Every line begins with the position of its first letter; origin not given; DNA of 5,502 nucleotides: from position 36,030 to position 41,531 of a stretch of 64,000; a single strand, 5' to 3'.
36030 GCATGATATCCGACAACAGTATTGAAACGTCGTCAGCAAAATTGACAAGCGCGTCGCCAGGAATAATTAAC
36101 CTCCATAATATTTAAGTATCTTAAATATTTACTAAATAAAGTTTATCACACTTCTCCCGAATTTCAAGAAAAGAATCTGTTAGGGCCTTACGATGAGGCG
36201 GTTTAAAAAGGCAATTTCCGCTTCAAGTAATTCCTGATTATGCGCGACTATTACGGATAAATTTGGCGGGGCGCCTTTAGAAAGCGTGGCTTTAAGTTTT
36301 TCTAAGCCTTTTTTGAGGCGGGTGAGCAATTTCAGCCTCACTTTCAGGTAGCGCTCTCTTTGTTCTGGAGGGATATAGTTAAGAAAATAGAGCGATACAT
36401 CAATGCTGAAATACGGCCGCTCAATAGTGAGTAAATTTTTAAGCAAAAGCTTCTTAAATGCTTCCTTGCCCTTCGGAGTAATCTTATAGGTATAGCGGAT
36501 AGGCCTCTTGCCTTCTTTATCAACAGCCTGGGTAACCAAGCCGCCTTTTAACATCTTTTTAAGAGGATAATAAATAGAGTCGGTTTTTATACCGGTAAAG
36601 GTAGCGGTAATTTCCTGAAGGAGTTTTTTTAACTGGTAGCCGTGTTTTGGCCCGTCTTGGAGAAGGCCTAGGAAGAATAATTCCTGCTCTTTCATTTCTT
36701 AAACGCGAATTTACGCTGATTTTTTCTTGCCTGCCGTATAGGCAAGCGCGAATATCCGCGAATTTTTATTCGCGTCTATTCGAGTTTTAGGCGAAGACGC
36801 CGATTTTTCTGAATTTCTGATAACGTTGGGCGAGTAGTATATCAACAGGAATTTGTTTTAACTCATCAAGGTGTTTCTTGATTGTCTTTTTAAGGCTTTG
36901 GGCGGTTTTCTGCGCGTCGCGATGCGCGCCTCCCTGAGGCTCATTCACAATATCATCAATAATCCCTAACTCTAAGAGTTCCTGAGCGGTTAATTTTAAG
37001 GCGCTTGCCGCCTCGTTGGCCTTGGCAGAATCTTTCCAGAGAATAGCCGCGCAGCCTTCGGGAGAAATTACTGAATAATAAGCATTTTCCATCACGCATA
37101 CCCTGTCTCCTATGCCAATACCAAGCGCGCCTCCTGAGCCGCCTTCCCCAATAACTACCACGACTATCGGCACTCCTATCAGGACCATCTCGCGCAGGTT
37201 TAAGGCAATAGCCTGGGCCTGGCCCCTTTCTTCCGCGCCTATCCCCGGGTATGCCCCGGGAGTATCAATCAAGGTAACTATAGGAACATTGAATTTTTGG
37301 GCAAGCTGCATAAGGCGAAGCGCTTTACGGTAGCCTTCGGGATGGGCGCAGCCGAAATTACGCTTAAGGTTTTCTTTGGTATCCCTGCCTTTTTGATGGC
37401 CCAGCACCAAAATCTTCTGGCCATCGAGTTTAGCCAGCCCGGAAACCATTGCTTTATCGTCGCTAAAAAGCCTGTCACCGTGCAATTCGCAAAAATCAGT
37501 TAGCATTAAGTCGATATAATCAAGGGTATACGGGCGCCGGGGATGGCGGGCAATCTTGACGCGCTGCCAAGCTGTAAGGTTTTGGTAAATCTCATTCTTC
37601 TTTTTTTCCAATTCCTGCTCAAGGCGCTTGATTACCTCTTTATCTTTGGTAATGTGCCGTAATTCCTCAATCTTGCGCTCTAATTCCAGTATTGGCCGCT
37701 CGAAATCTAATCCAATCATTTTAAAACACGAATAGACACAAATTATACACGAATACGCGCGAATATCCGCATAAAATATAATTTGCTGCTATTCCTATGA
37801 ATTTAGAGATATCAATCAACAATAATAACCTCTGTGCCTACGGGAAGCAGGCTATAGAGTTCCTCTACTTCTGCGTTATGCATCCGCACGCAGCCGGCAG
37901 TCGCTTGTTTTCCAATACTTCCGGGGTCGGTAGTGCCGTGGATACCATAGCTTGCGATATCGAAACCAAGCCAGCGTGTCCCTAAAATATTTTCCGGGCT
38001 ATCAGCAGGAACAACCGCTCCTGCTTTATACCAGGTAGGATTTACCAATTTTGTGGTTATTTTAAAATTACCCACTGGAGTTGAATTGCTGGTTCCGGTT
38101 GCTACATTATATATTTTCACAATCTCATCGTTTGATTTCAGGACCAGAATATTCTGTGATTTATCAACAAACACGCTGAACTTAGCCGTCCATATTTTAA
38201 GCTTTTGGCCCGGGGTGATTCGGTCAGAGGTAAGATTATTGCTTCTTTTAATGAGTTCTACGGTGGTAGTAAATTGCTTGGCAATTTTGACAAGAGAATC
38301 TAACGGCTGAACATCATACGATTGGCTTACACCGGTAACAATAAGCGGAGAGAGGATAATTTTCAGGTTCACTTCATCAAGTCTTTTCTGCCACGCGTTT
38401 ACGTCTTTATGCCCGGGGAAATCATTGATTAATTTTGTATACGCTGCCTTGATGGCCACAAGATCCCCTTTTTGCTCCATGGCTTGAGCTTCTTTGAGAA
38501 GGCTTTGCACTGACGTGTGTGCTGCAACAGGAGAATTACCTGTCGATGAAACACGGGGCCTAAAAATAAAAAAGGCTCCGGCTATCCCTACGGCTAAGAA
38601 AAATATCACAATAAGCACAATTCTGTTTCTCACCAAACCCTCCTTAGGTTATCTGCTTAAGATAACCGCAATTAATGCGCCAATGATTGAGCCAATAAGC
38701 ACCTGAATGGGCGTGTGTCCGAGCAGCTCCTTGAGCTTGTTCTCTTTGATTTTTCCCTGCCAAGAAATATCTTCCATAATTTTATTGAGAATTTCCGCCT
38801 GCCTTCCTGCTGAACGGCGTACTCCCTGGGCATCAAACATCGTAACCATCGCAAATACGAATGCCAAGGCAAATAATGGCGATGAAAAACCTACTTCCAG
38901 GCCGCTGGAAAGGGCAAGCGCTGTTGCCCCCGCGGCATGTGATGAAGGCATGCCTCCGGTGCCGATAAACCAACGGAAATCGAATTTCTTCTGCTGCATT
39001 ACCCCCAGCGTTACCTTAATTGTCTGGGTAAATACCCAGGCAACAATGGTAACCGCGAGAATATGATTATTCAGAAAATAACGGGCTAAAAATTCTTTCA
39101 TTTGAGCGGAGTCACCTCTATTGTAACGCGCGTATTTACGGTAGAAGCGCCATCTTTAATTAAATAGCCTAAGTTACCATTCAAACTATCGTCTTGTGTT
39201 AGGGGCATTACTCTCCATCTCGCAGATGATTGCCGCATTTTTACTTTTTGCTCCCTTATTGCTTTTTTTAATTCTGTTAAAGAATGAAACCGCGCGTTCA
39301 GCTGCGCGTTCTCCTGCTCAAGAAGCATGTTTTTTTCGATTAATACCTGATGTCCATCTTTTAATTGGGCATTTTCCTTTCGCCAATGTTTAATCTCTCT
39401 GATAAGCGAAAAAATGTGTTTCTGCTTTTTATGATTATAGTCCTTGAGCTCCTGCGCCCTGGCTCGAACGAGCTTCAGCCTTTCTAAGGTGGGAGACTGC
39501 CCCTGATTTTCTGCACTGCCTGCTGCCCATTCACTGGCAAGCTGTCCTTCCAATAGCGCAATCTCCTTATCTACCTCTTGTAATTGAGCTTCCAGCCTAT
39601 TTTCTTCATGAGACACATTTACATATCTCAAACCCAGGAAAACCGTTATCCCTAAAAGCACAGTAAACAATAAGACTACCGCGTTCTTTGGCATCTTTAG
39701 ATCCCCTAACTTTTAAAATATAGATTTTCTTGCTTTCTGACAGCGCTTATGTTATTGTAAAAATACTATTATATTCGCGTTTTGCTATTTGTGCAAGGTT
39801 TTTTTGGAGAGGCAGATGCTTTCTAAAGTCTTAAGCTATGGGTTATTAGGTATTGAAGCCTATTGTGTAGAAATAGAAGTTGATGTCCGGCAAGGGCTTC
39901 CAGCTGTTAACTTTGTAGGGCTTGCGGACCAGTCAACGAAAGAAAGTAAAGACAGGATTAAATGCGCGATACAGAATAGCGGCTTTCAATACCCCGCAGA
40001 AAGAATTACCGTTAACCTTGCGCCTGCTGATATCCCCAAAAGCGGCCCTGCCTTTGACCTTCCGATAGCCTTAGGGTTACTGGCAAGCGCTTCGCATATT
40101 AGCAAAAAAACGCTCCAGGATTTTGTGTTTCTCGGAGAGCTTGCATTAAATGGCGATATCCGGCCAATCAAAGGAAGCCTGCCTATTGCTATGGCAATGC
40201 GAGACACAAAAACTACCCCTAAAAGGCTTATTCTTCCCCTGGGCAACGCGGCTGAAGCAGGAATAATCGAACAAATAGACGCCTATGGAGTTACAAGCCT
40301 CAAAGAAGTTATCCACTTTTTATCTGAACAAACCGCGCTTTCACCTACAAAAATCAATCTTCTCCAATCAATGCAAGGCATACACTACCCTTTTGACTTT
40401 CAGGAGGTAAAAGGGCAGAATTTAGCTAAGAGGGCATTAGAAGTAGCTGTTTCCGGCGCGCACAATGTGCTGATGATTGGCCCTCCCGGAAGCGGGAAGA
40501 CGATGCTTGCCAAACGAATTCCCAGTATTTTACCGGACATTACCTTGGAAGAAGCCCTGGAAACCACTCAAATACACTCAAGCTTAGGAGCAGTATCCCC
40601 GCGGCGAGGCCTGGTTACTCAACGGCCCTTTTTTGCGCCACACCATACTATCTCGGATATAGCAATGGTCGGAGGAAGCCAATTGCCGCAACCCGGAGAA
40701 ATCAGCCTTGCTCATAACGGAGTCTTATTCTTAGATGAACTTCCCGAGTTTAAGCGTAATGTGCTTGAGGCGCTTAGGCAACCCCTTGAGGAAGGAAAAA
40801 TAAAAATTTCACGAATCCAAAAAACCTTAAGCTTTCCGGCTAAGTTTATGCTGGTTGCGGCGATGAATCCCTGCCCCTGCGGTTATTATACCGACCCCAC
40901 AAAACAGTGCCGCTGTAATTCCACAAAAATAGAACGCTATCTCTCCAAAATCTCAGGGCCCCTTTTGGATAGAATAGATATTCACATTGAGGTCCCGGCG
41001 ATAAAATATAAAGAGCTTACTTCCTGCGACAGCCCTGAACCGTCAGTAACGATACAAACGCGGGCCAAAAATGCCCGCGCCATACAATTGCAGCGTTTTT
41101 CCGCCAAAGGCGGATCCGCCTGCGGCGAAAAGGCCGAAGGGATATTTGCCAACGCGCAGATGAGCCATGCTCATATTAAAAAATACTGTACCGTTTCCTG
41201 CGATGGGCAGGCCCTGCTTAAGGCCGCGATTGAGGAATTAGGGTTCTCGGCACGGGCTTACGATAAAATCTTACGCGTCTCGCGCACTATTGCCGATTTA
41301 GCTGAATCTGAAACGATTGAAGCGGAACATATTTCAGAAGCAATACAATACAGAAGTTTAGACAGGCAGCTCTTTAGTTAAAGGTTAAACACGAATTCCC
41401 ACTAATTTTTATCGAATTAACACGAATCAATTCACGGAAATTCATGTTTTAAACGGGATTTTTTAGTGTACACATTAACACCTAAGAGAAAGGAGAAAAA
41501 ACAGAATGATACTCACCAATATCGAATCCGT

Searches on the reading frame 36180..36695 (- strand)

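Call 27: search_protein_families(library=pfam, proteins=[window:36180-36695:-], max_evalue=0.0001)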
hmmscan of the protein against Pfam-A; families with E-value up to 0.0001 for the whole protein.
window:36180-36695:- (171 aa): 2 families
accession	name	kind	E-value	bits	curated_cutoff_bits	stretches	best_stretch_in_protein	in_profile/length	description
PF03551.20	PadR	-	2.7e-13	50.1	27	1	9-81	2-74/75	Transcriptional regulator PadR-like family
PF14557.12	AphA_like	-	4.4e-05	23.7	27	1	7-167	15-173/174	Putative AphA-like transcriptional regulator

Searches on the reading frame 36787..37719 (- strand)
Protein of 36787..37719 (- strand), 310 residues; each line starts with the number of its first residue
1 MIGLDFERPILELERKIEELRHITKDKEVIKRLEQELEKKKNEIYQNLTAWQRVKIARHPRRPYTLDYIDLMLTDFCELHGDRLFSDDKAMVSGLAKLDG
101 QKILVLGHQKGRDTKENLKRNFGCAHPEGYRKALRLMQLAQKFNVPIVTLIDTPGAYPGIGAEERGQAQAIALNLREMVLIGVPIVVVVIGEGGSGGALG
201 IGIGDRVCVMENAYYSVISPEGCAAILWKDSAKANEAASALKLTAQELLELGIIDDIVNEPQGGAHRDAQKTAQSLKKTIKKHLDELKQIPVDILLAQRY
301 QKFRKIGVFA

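Call 27: search_protein_families(library=pfam, proteins=[window:36787-37719:-], max_evalue=0.0001)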
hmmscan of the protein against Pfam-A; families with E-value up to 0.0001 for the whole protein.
window:36787-37719:- (310 aa): 2 families
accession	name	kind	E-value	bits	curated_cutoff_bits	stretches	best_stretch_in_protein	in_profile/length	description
PF03255.19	ACCA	-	1.3e-147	491.4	23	1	4-307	2-310/310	Acetyl co-enzyme A carboxylase carboxyltransferase-like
PF01039.27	Carboxyl_trans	-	5.3e-20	72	22.3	1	89-246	282-429/493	Carboxyl transferase domain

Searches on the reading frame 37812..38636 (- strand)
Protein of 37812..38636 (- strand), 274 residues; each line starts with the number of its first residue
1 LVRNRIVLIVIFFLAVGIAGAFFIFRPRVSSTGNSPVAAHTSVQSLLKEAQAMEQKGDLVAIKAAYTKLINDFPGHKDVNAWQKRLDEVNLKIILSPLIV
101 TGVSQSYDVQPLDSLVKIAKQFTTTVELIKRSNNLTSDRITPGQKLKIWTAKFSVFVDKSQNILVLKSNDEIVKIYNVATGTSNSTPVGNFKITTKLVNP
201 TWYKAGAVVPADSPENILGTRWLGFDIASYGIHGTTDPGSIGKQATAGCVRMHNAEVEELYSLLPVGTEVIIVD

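Call 27: search_protein_families(library=pfam, proteins=[window:37812-38636:-], max_evalue=0.0001)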
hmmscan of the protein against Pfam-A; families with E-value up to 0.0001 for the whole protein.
window:37812-38636:- (274 aa): 2 families
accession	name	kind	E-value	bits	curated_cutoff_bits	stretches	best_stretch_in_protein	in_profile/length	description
PF03734.19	YkuD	-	3.4e-23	83.3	23.4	1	154-272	3-146/146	L,D-transpeptidase catalytic domain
PF01476.26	LysM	-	1.9e-11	44.2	20.9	1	107-149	1-43/43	LysM domain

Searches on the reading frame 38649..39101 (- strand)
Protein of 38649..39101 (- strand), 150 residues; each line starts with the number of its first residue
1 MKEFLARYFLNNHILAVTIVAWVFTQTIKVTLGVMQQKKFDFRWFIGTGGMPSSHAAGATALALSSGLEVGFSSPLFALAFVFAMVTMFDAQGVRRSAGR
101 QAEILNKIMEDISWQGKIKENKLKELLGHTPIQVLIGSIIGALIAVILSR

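Call 27: search_protein_families(library=pfam, proteins=[window:38649-39101:-], max_evalue=0.0001)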
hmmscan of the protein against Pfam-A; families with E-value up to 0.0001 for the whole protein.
window:38649-39101:- (150 aa): 1 family
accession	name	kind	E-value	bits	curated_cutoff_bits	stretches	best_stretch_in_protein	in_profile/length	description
PF02681.20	DUF212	-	2.1e-47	160.8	26.5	1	11-144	2-126/126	Divergent PAP2 family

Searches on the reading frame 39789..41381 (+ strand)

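Call 27: search_protein_families(library=pfam, proteins=[window:39789-41381:+], max_evalue=0.0001)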
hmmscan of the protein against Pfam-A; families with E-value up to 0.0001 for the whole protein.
window:39789-41381:+ (530 aa): 7 families
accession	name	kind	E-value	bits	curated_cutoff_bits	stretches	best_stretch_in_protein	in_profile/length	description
PF01078.27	Mg_chelatase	-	4.2e-97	324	20.3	1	203-409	1-206/207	Magnesium chelatase, subunit ChlI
PF13541.12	ChlI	-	2.4e-42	144.1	27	1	29-153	1-121/121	Subunit ChlI of Mg-chelatase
PF13335.12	Mg_chelatase_C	-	7.1e-30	103.9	26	1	417-522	2-94/94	Magnesium chelatase, subunit ChlI C-terminal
PF07728.20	AAA_5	-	1.4e-11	45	22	1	226-363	1-125/139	AAA domain (dynein-related subfamily)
PF00493.29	MCM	-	6.1e-09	35.8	23.3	1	301-369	113-180/224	MCM P-loop domain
PF00158.32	Sigma54_activat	-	3.6e-08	33.7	20.2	1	213-360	12-142/168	Sigma-54 interaction domain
PF05496.18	RuvB_N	-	2.5e-05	24.5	27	0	201-244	3-53/159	Holliday junction DNA helicase RuvB P-loop domain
